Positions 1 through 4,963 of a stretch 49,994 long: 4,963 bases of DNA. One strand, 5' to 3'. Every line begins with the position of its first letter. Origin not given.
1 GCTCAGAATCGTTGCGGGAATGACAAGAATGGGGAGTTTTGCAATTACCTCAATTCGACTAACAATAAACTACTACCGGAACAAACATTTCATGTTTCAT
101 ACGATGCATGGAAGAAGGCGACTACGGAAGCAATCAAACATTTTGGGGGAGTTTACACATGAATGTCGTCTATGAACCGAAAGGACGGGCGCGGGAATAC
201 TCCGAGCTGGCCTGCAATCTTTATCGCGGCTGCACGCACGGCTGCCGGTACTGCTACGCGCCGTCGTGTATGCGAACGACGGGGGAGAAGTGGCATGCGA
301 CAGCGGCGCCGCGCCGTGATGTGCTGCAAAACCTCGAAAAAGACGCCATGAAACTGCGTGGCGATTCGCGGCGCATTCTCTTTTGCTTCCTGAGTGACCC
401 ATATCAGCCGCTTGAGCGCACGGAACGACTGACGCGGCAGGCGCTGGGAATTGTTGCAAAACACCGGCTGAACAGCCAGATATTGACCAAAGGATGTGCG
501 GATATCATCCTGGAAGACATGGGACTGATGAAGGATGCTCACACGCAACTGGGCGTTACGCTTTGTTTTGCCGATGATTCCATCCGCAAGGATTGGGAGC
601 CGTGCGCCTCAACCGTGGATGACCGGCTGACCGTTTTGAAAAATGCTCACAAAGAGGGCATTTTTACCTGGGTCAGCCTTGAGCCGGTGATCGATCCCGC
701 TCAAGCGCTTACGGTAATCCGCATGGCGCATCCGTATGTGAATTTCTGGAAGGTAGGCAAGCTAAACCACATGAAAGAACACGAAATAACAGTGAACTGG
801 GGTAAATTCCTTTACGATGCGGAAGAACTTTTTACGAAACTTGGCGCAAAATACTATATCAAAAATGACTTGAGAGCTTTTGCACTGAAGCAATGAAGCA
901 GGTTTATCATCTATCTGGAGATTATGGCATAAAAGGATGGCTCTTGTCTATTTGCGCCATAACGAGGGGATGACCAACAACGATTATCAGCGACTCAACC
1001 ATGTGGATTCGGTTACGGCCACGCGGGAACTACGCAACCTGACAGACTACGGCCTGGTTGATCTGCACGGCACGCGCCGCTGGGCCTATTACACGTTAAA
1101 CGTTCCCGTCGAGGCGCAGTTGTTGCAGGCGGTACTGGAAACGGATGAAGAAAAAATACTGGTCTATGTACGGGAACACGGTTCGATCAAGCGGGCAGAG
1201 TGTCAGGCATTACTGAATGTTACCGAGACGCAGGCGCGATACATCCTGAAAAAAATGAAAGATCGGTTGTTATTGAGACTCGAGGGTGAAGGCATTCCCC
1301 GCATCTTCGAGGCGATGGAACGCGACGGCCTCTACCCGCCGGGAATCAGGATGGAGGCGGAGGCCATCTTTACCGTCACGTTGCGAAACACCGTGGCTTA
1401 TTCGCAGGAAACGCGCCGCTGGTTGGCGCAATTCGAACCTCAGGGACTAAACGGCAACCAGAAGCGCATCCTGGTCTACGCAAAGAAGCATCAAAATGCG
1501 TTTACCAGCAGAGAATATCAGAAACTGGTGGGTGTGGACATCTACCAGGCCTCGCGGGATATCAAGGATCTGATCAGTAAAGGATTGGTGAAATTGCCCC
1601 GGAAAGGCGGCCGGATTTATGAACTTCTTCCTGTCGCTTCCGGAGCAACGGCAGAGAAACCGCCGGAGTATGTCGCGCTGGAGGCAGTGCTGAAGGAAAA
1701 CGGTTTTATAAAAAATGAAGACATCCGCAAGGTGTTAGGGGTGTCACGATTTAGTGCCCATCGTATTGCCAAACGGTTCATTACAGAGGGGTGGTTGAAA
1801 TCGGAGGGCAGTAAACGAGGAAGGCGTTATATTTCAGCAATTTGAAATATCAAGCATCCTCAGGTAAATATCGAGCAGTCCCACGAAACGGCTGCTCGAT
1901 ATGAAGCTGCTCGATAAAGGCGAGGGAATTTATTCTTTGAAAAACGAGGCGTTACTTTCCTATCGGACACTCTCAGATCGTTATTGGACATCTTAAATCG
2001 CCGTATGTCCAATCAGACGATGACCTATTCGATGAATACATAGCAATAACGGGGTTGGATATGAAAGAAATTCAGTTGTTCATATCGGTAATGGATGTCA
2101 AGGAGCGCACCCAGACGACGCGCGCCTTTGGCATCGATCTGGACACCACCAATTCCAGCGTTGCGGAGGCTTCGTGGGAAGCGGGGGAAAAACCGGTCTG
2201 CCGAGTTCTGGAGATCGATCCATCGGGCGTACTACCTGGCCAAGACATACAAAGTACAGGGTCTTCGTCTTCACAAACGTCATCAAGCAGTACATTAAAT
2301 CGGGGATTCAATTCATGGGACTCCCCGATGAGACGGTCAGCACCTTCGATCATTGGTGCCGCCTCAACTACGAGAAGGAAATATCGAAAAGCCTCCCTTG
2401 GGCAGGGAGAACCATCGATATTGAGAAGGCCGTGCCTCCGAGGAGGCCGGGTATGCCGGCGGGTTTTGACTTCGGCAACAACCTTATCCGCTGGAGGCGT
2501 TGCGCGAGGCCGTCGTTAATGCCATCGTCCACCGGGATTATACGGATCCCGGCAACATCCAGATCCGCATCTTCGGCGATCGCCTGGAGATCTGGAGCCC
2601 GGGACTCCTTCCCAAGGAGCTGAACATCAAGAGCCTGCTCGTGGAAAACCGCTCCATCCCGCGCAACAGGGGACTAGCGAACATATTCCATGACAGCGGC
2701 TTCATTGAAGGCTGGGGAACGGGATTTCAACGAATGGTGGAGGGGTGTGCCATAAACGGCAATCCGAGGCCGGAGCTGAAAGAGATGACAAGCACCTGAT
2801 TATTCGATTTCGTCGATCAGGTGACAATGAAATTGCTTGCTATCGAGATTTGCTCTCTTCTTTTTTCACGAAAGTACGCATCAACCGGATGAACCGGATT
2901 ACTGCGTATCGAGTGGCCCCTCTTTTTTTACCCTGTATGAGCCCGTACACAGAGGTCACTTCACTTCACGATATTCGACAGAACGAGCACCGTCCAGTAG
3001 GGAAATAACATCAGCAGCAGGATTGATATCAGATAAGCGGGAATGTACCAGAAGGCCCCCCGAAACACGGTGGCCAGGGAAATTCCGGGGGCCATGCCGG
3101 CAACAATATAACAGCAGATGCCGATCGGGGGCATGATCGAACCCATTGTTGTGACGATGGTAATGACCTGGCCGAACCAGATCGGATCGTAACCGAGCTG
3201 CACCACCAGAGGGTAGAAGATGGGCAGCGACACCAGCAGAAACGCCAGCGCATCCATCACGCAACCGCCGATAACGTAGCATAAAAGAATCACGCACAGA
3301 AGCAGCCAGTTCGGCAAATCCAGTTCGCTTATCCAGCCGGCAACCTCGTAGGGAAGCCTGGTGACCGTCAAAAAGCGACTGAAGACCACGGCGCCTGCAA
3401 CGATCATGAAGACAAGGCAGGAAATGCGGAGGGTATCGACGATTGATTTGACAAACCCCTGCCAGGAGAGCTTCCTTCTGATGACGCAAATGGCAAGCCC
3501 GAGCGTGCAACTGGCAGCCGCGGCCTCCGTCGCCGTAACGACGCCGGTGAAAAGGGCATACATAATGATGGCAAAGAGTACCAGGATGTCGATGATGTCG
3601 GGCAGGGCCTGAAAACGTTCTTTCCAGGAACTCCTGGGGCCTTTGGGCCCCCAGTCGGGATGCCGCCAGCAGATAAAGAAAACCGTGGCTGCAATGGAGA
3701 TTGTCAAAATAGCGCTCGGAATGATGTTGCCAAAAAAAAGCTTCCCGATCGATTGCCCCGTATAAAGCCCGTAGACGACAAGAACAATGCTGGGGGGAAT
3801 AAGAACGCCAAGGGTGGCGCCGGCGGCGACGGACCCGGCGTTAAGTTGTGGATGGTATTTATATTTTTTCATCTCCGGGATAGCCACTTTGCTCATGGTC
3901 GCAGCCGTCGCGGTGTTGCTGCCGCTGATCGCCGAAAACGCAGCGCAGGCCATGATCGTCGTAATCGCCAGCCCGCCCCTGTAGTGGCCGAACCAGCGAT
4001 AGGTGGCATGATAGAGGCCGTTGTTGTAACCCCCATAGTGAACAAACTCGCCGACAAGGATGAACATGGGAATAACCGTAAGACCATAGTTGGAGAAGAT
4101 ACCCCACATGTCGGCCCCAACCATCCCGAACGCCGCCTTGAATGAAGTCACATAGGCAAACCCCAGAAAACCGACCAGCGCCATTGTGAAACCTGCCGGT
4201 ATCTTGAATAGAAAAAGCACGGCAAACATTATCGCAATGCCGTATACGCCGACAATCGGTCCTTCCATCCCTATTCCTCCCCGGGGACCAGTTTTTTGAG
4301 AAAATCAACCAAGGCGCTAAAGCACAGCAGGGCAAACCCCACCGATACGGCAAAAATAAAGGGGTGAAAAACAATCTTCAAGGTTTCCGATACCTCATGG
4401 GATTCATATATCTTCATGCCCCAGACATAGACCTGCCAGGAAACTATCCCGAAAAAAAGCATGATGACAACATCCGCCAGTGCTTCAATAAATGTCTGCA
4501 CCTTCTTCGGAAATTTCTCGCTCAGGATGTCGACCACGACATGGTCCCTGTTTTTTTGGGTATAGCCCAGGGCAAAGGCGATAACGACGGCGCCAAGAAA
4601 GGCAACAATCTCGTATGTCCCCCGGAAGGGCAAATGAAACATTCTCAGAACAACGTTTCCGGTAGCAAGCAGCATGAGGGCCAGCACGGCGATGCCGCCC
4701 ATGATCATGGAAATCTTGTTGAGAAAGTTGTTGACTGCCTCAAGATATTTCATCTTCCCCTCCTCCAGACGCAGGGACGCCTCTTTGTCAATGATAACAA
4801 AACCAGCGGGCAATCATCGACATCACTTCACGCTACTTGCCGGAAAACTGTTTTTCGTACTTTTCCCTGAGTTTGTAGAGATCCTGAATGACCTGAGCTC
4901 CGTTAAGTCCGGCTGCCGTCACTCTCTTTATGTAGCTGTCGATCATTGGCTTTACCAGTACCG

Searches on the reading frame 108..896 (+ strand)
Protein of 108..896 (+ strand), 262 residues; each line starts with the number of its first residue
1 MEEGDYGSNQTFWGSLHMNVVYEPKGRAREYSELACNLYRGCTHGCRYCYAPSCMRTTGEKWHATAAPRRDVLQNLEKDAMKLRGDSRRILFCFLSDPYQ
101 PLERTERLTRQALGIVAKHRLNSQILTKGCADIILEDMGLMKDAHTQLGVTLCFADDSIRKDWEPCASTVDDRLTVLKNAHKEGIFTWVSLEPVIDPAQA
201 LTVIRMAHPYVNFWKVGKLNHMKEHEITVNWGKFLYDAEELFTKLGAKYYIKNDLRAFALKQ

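Call 77: search_protein_families(library=pfam, proteins=[window:108-896:+], max_evalue=0.00001)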
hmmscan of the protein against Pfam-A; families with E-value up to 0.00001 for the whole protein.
window:108-896:+ (262 aa): 1 family
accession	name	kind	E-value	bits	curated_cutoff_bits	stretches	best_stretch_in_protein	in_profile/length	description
PF04055.27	Radical_SAM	-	3.1e-09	37.7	29.5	1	37-189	2-144/166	Radical SAM superfamily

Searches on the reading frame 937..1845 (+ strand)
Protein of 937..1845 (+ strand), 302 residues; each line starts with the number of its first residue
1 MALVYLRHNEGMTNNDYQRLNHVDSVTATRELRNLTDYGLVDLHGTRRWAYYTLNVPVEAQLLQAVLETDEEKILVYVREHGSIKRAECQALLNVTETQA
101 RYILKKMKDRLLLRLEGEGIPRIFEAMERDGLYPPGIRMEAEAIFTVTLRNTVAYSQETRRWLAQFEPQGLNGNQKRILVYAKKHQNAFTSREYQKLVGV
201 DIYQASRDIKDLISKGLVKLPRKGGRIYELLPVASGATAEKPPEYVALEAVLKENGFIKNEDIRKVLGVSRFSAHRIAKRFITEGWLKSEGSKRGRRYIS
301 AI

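Call 77: search_protein_families(library=pfam, proteins=[window:937-1845:+], max_evalue=0.00001)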
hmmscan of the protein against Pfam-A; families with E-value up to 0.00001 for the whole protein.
window:937-1845:+ (302 aa): 3 families
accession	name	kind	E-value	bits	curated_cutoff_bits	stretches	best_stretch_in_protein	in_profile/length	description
PF12802.13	MarR_2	-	2.1e-08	34.6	27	0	261-297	24-60/61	MarR family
PF01047.28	MarR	-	5e-08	33.1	24.6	0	251-297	11-57/59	MarR family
PF13545.12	HTH_Crp_2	-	6.9e-06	26.4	27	0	259-291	24-56/70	Crp-like helix-turn-helix domain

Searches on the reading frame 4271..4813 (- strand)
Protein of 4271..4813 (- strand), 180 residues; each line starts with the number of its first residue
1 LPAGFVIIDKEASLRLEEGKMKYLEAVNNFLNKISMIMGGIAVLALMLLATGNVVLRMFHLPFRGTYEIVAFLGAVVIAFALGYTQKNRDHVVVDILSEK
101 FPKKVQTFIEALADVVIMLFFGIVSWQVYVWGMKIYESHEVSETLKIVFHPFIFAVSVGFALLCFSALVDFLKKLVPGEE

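Call 77: search_protein_families(library=pfam, proteins=[window:4271-4813:-], max_evalue=0.00001)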
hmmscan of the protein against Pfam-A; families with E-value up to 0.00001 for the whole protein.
window:4271-4813:- (180 aa): 1 family
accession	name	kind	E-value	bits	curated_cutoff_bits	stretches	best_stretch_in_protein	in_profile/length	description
PF04290.18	DctQ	-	9.2e-23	81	28.3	1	46-174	1-129/132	Tripartite ATP-independent periplasmic transporters, DctQ component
